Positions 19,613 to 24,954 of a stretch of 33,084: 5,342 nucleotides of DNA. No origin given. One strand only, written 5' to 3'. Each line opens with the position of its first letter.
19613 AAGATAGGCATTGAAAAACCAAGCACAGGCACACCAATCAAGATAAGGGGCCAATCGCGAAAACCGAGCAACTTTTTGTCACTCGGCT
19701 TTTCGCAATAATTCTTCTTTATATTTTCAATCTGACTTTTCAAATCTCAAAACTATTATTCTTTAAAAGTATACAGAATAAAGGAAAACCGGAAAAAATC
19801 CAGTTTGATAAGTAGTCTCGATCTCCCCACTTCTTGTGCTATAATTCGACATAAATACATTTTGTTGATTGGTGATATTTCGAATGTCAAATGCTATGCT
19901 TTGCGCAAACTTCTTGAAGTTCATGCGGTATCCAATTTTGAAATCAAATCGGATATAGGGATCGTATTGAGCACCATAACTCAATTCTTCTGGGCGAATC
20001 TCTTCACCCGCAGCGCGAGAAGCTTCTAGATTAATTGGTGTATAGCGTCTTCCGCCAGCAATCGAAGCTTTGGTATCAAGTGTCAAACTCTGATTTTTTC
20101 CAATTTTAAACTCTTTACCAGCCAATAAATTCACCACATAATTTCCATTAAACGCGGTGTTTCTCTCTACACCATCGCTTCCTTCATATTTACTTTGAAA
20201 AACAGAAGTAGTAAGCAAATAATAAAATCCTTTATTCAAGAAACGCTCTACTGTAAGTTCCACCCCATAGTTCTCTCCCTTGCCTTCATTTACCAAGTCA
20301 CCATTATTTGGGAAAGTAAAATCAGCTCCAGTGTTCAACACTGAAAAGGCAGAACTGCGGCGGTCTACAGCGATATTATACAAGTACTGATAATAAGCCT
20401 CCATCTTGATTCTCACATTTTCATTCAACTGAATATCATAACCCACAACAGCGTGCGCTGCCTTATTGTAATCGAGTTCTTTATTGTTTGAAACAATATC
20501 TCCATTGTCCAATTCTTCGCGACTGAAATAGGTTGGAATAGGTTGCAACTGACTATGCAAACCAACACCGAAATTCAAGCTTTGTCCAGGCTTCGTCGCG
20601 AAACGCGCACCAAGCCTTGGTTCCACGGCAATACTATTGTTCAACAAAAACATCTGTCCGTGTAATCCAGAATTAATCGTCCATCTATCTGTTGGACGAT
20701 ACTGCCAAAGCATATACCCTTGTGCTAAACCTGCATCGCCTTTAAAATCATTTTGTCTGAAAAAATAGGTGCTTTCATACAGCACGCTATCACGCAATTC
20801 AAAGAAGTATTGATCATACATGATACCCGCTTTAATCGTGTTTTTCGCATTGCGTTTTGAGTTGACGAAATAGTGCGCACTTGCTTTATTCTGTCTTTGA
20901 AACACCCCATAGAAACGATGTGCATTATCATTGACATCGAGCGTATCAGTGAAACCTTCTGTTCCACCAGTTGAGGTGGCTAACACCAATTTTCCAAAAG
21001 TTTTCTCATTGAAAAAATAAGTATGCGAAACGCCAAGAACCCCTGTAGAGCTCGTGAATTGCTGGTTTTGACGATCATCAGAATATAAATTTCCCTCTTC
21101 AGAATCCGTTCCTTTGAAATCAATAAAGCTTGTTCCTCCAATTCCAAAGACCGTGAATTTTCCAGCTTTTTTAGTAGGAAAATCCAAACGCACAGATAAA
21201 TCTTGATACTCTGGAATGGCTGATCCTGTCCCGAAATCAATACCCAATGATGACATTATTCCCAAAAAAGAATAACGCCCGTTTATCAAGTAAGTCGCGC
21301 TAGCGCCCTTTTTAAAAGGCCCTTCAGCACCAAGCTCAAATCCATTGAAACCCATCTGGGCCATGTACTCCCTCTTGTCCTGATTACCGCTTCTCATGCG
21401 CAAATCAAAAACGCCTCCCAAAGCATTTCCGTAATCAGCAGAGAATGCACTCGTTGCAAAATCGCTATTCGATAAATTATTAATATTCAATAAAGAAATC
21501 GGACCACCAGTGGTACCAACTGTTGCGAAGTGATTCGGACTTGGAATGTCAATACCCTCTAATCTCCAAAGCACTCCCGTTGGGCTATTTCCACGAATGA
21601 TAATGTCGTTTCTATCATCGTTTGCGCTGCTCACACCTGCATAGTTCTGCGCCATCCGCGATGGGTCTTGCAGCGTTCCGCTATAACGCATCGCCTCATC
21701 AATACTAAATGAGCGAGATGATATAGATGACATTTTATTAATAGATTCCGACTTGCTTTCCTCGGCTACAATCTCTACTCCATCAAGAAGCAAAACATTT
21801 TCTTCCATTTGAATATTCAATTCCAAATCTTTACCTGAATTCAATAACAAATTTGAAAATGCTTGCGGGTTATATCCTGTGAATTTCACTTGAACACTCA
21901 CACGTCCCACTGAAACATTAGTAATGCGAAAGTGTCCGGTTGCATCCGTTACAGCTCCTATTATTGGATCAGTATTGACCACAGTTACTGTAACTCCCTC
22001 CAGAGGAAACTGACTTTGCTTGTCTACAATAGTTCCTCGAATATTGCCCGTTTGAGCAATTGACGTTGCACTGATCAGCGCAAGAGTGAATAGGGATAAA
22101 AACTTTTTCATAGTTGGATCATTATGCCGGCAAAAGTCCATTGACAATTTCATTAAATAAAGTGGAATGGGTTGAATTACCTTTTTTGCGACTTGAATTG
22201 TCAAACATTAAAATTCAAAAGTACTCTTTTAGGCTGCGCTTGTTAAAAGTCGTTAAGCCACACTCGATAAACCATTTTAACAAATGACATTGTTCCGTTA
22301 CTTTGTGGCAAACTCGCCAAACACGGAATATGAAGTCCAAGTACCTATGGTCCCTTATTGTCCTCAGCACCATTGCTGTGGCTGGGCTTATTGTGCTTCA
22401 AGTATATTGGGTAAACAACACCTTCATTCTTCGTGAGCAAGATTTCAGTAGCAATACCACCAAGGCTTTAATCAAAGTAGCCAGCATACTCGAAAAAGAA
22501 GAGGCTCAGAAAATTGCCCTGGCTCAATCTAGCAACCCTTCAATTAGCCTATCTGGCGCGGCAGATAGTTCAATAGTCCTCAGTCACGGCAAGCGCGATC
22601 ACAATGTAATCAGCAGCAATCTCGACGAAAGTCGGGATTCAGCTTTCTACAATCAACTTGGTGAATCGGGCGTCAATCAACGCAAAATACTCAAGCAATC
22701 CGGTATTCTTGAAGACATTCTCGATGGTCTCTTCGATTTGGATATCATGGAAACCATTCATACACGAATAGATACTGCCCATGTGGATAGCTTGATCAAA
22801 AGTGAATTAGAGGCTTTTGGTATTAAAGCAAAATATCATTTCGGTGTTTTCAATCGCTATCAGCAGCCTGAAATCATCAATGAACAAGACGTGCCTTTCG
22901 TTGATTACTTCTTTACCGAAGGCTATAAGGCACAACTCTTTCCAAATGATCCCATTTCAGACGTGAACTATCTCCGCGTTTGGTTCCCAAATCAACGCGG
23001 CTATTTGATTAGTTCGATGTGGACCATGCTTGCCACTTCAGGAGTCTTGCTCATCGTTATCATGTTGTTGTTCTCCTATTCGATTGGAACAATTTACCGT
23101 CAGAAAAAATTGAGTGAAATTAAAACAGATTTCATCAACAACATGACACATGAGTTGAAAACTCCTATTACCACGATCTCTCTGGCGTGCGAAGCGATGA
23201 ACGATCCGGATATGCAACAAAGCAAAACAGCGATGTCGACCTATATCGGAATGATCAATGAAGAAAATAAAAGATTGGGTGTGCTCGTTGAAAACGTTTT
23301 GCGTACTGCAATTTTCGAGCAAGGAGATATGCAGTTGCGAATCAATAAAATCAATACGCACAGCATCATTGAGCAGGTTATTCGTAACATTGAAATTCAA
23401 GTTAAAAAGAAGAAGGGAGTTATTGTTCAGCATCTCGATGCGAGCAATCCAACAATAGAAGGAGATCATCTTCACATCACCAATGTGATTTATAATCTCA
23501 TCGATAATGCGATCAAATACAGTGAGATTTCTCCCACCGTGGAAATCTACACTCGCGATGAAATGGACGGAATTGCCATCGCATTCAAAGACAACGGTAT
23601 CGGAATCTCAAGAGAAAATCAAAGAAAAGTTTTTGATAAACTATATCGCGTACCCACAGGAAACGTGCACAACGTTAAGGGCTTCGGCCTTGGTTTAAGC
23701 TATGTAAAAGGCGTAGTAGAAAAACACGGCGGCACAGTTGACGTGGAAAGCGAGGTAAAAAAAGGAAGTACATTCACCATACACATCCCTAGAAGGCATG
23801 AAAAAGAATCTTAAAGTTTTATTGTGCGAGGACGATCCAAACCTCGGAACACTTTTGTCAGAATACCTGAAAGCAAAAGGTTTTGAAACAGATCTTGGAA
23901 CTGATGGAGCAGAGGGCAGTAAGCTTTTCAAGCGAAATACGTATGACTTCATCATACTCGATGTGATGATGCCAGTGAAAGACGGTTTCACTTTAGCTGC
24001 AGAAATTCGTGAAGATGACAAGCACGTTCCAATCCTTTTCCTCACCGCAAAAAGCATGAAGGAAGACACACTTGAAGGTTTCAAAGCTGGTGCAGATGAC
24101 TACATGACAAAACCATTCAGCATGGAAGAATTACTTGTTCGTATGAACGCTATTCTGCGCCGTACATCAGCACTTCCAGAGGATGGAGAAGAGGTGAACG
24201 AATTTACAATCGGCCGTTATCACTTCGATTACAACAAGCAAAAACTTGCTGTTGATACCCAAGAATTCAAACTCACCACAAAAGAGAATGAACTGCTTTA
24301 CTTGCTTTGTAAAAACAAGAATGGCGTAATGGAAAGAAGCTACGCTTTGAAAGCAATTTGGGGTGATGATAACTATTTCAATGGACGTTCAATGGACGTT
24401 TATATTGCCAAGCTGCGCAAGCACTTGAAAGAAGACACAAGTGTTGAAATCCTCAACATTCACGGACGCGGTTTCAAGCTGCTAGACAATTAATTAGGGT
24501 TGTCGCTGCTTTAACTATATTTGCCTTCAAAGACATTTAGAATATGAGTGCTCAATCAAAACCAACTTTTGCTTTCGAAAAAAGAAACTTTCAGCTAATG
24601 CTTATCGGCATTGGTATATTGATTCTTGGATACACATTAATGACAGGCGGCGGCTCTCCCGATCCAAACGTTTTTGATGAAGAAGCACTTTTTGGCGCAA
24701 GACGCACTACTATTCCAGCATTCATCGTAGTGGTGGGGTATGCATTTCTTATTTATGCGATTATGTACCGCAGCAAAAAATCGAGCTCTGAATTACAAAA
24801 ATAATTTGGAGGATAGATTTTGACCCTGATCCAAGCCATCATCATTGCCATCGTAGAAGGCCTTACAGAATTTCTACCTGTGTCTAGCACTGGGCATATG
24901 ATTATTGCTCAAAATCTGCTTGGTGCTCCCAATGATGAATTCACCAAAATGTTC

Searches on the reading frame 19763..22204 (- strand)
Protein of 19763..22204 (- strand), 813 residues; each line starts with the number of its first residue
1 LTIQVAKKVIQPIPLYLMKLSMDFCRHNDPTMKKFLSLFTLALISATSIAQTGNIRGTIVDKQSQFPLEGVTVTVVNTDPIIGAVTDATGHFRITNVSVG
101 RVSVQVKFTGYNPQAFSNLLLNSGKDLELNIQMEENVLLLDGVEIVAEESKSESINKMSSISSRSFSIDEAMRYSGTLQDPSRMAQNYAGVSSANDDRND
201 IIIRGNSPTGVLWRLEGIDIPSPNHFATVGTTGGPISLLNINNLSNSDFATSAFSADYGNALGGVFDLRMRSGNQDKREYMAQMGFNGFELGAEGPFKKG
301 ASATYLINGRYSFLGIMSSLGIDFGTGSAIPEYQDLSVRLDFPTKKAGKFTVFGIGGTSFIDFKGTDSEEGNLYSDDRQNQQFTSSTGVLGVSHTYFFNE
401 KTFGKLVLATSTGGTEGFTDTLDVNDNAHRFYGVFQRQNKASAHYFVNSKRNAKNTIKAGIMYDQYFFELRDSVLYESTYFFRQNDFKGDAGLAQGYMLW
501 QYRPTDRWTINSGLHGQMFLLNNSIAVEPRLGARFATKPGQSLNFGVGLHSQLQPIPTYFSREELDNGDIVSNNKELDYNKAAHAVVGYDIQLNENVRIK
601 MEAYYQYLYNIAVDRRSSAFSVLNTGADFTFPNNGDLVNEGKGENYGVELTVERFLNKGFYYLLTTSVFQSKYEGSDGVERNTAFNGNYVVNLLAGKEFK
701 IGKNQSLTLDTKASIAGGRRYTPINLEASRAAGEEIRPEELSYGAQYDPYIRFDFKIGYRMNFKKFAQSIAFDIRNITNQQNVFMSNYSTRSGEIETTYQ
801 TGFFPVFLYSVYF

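Call 58: search_protein_families(library=pfam, proteins=[window:19763-22204:-], max_evalue=0.00001)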
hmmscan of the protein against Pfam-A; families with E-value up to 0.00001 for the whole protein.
window:19763-22204:- (813 aa): 2 families
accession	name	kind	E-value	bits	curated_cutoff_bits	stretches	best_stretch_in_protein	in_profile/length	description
PF13620.12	CarboxypepD_reg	-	3.6e-17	62.9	32.3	1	55-134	2-82/82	Carboxypeptidase regulatory-like domain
PF13715.12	CarbopepD_reg_2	-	3.4e-15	56.3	32.2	1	55-143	1-86/88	CarboxypepD_reg-like domain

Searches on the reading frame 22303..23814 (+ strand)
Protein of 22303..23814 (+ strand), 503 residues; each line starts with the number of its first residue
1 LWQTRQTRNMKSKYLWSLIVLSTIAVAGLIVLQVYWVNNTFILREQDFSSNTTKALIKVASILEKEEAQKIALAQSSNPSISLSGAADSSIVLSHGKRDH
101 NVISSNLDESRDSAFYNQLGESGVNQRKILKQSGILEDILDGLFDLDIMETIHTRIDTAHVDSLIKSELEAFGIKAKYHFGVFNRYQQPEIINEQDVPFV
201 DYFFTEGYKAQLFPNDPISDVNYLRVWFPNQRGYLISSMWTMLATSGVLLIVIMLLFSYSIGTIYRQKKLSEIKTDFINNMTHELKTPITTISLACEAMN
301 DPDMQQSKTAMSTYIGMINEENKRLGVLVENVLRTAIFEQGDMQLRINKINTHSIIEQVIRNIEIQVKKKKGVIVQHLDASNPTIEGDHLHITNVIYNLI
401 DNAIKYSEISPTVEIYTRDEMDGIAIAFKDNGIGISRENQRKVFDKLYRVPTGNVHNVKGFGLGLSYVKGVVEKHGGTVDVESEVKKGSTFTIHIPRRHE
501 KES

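Call 59: search_protein_families(library=pfam, proteins=[window:22303-23814:+], max_evalue=0.00001)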
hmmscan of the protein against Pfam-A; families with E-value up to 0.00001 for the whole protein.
window:22303-23814:+ (503 aa): 2 families
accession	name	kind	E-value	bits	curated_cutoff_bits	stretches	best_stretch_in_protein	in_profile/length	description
PF02518.31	HATPase_c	-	1.4e-25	90.3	26.4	1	387-498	1-110/111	Histidine kinase-, DNA gyrase B-, and HSP90-like ATPase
PF00512.31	HisKA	-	1.1e-11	45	26.9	1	274-339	2-64/66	His Kinase A (phospho-acceptor) domain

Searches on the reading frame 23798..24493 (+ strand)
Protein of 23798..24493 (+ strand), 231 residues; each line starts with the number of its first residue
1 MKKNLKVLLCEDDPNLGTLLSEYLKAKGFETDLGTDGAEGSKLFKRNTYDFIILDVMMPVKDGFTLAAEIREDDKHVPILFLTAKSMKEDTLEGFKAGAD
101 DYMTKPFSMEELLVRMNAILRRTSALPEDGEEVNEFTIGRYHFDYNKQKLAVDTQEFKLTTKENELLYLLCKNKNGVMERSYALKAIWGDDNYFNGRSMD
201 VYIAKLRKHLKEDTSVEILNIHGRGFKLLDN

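Call 59: search_protein_families(library=pfam, proteins=[window:23798-24493:+], max_evalue=0.00001)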
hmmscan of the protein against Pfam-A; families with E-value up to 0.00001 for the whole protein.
window:23798-24493:+ (231 aa): 2 families
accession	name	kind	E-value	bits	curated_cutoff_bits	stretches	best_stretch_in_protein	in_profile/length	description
PF00072.30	Response_reg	-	5.7e-28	97.7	30.2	1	7-115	1-109/111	Response regulator receiver domain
PF00486.34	Trans_reg_C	-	1.2e-16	61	26.2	1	155-228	2-77/77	Transcriptional regulatory protein, C terminal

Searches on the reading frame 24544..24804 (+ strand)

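Call 59: search_protein_families(library=pfam, proteins=[window:24544-24804:+], max_evalue=0.00001)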
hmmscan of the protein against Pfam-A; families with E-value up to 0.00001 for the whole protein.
window:24544-24804:+ (86 aa): 1 family
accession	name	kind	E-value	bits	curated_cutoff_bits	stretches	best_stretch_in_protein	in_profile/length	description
PF11297.13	DUF3098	-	8.4e-22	76.9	25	1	10-76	1-66/67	Protein of unknown function (DUF3098)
